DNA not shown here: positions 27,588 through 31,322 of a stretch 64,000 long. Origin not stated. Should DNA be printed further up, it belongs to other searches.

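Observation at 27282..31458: Solitary single-chain RM-like enzyme bracketed by direct repeats in the uvrC-icd spacer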

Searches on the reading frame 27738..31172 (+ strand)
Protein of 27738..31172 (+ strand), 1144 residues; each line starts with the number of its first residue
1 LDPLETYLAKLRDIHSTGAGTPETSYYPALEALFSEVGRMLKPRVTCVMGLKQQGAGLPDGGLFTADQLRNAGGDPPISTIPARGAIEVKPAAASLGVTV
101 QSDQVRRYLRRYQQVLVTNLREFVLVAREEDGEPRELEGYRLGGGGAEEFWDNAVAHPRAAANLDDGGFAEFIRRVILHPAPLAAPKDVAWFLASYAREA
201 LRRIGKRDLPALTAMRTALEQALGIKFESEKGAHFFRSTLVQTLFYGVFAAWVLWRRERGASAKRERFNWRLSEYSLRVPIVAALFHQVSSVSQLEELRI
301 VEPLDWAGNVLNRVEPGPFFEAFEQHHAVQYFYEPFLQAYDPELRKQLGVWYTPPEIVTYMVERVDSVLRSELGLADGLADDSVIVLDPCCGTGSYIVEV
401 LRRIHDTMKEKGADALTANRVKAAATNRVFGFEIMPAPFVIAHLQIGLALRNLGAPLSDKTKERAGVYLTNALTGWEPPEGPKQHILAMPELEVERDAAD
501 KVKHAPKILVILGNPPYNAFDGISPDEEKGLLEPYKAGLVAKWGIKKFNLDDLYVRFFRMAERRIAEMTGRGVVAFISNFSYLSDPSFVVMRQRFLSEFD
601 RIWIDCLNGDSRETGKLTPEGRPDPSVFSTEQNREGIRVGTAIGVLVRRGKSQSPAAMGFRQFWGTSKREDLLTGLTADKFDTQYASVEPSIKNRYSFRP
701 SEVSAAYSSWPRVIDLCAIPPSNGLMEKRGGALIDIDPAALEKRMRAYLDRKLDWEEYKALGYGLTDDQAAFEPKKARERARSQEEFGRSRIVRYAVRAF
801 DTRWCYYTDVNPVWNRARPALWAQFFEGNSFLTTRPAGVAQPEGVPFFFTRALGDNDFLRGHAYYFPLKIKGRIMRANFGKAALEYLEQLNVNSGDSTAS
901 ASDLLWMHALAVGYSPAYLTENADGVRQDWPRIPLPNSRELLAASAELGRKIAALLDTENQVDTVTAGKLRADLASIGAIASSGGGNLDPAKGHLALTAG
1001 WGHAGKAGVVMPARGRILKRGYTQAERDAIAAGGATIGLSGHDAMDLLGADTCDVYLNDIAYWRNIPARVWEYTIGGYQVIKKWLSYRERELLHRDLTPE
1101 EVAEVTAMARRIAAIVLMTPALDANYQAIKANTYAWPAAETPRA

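Call 7: search_protein_families(library=pfam, proteins=[window:27738-31172:+], max_evalue=0.01)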
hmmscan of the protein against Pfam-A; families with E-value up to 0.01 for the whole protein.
window:27738-31172:+ (1144 aa): 3 families
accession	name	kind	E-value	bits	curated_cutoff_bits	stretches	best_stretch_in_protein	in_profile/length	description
PF18135.7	Type_ISP_C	-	1.4e-34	120.2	25.9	1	722-1099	7-323/342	Type ISP C-terminal specificity domain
PF02384.22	N6_Mtase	-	2.9e-09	37.1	20.4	1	327-445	4-96/311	N-6 DNA Methylase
PF07669.17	Eco57I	-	0.0086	16.6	25.3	0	491-596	57-154/171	Eco57I restriction-modification methylase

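Call 8: search_protein_families(library=padloc, proteins=[window:27738-31172:+], max_evalue=0.01)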
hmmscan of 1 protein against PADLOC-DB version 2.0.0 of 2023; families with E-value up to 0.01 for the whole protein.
window:27738-31172:+ (1144 aa): 23 families
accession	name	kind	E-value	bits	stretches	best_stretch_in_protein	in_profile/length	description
PDLC03610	REase_MTase_IIG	-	5.5e-84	281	3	85-532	67-493/1096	Type IIG restriction enzyme-methyltransferase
PDLC03631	REase_MTase_IIG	-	8.2e-78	260.4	1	302-955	265-913/1086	Type IIG restriction enzyme-methyltransferase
PDLC03597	REase_MTase_IIG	-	8.5e-32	107.7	1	327-678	859-1192/1646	Type IIG restriction enzyme-methyltransferase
PDLC03621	REase_MTase_IIG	-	1.2e-27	94.4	1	325-665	280-596/1024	Type IIG restriction enzyme-methyltransferase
PDLC03051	REase_MTase_I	-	4.2e-21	71.8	1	328-617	844-1124/1591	Type I restriction enzyme-methyltransferase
PDLC03025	MTase_I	-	1.6e-10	38.3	1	309-456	124-247/569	Type I methyltransferase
PDLC03630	REase_MTase_IIG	-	3.3e-10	36.4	1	342-453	364-473/1100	Type IIG restriction enzyme-methyltransferase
PDLC04134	mad2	-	3.5e-10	37.3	1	324-599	249-417/492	mads_2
PDLC03348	MTase_II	-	2.7e-08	30.8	1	344-447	216-310/727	Type II methyltransferase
PDLC02529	PglX|PglXI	-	7e-08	28.6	1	382-582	227-424/1189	PglX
PDLC03338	MTase_II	-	9.7e-08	29.2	1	340-448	121-215/604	Type II methyltransferase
PDLC03021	MTase_I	-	1.3e-07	28.9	1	320-444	137-243/491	Type I methyltransferase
PDLC03335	MTase_II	-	2.2e-07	28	1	319-594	50-271/607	Type II methyltransferase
PDLC03603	REase_MTase_IIG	-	9.6e-05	18.6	1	345-434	293-379/1016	Type IIG restriction enzyme-methyltransferase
PDLC03357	MTase_II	-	0.00056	16.4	1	341-405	113-164/620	Type II methyltransferase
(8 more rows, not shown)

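Call 9: search_protein_families(library=ncbifam, proteins=[window:27738-31172:+], max_evalue=0.01)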
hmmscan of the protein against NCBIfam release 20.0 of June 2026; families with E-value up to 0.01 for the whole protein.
window:27738-31172:+ (1144 aa): 3 families
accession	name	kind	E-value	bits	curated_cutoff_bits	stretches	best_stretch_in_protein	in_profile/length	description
NF047738.1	antiphage_MADS2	equivalog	1.2e-06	27.1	720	1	343-538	305-468/654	methylation-associated defense system DNA methyltransferase MAD2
TIGR02987.1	met_A_Alw26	exception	2.7e-05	23.1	353.5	1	346-411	1-60/523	Alw26I/Eco31I/Esp3I family type II restriction adenine-specific DNA-methyltransferase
NF033451.1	BREX_2_MTaseX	equivalog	9.5e-05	20.3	400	1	377-582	224-425/1185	BREX-2 system adenine-specific DNA-methyltransferase PglX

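Call 12: search_solved_structures(query=window:27738-31172:+, max_evalue=0.01, show_alignments=2)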
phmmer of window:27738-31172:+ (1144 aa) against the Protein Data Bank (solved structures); distinct sequences matched with E-value up to 0.01: 4.
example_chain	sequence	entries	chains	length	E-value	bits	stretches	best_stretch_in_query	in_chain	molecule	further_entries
7lo5_A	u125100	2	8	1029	5e-30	107.2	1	323-696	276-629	Site-specific DNA-methyltransferase (adenine-specific)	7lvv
5ffj_A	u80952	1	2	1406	7.4e-22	80.2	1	273-629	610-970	Endonuclease and methylase LlaGI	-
4xqk_A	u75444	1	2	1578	1.7e-18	69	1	273-612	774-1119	LlaBIII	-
3ufb_A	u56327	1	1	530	0.00036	21.6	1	317-458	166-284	Type I restriction-modification system methyltransferase subunit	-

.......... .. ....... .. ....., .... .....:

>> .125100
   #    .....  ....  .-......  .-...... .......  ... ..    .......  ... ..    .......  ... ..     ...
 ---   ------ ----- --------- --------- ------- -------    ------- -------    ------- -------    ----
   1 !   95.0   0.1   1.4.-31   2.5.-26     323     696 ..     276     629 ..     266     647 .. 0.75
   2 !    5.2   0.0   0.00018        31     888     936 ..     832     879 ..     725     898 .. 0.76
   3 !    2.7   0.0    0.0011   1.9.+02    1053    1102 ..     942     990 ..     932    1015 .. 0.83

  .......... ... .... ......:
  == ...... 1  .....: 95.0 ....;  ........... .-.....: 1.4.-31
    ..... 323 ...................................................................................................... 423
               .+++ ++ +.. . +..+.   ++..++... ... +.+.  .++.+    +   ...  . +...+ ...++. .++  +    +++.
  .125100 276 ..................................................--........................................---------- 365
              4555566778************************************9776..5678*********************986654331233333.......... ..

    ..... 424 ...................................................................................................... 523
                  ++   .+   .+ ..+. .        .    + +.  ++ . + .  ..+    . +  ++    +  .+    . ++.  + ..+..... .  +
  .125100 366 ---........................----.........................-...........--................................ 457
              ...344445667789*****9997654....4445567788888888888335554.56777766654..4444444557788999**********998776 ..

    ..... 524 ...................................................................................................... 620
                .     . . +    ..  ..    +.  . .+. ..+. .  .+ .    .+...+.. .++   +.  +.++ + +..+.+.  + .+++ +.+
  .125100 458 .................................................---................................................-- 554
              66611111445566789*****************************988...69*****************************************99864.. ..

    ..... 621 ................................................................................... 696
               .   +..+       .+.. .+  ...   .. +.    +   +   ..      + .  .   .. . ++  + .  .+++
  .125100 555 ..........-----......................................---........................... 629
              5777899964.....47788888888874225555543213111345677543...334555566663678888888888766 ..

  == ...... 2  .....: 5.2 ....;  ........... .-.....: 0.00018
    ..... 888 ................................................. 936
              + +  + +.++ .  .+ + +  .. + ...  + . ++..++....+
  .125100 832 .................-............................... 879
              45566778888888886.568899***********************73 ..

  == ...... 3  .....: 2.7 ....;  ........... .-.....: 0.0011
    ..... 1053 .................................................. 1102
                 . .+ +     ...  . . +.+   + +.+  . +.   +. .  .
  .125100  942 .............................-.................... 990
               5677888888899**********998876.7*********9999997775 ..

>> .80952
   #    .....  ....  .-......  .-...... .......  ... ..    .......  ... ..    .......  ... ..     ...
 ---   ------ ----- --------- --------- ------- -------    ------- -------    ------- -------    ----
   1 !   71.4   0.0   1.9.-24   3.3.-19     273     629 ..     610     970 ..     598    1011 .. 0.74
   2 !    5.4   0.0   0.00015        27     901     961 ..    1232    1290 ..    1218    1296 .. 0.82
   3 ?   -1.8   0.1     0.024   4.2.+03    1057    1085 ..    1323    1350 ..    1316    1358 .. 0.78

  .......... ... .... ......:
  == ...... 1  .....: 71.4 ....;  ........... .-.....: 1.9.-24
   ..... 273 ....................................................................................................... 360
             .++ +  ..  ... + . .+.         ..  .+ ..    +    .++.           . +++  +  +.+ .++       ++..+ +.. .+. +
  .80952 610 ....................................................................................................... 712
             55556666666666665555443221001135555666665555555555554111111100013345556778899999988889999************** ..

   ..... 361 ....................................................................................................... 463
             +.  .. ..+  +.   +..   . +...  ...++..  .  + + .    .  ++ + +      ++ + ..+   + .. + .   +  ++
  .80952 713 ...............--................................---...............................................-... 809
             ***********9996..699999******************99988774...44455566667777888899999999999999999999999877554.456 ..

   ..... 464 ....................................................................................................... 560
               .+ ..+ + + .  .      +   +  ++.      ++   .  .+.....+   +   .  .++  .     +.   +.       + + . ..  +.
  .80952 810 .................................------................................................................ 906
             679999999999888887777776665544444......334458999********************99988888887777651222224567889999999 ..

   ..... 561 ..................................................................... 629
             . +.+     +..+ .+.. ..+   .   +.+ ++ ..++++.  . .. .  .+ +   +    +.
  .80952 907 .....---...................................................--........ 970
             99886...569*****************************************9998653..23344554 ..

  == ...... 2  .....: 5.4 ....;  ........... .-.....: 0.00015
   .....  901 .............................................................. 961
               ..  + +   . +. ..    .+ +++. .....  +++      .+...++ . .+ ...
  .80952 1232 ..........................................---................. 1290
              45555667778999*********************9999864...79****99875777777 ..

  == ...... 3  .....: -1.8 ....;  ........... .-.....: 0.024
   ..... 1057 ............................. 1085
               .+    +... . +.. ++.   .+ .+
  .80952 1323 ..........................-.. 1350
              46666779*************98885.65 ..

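Call 13: find_homologous_proteins(query=window:27738-31172:+, max_evalue=1e-10)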
Query window:27738-31172:+ (1144 aa): 8000 proteins with E <= 1e-10 among 8000 candidates; the best 120 are listed.
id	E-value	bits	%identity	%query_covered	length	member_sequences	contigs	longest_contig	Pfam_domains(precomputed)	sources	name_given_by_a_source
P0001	0.0e+0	2630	100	100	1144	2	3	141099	PF18135.8,PF02384.23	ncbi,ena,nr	ncbi:MAG TPA: type ISP restriction/modification enzyme [Candidatus Binataceae bacterium]|nr:type ISP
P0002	0.0e+0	2350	89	100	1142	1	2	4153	PF18135.8,PF02384.23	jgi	jgi:hypothetical protein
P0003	0.0e+0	2282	87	100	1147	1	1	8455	PF18135.8,PF02384.23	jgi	-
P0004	0.0e+0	2230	85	100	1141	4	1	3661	PF18135.8,PF02384.23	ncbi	-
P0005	0.0e+0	2212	84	100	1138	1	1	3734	PF18135.8,PF02384.23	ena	-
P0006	0.0e+0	2181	83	99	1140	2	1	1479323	PF18135.8,PF02384.23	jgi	jgi:hypothetical protein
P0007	0.0e+0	1943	84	88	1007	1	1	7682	PF18135.8,PF02384.23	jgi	jgi:hypothetical protein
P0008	0.0e+0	1804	87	78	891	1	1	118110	PF18135.8,PF02384.23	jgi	jgi:Type ISP C-terminal specificity domain/N-6 DNA Methylase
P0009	0.0e+0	1751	70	100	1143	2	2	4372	PF18135.8,PF02384.23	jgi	-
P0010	0.0e+0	1697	65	99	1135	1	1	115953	PF18135.8,PF02384.23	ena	-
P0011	0.0e+0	1688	65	100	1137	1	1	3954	PF18135.8,PF02384.23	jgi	jgi:hypothetical protein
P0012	0.0e+0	1685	65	99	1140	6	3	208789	PF18135.8,PF02384.23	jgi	jgi:hypothetical protein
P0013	0.0e+0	1597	61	99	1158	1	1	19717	PF18135.8,PF02384.23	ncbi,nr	ncbi:MAG: N-6 DNA methylase [Acidobacteria bacterium]|nr:N-6 DNA methylase [Acidobacteriota bacteriu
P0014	0.0e+0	1597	61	100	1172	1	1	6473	PF18135.8,PF02384.23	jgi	jgi:type I restriction-modification system DNA methylase subunit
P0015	0.0e+0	1592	62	100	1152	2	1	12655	PF18135.8,PF02384.23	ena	-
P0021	0.0e+0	1561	59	99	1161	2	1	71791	PF18135.8,PF02384.23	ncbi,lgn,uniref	ncbi:type ISP restriction/modification enzyme [Aerosakkonema funiforme]|uniref:type ISP restriction/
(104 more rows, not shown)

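Call 15: find_encoding_contigs(protein=P0006, flank=8000, max_places=3)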
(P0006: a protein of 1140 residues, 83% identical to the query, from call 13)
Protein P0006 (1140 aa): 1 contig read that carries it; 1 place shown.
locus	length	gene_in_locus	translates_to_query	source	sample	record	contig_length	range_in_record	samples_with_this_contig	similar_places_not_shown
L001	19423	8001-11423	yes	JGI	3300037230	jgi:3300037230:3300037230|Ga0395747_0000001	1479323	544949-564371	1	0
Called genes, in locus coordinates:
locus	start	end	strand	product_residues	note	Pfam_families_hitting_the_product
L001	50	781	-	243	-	PF01479:S4, PF01728:FtsJ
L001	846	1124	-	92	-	PF02609:Exonuc_VII_S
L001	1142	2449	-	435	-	PF13742:tRNA_anti_2, PF01336:tRNA_anti-codon, PF02601:Exonuc_VII_L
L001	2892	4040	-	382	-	PF08028:Acyl-CoA_dh_2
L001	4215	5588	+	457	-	PF00232:Glyco_hydro_1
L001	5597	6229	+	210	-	-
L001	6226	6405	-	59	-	-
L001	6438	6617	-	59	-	-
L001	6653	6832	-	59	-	-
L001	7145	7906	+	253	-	PF06966:DUF1295 (weak), PF04140:ICMT (weak), PF04191:PEMT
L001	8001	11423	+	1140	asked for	PF02384:N6_Mtase, PF18135:Type_ISP_C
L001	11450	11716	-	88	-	PF04255:DUF433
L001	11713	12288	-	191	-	PF00075:RNase_H, PF13456:RVT_3 (weak)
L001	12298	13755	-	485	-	PF08323:Glyco_transf_5, PF13439:Glyco_transf_4 (weak), PF00534:Glycos_transf_1, PF13692:Glyco_trans_1_4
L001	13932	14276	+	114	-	PF01245:Ribosomal_L19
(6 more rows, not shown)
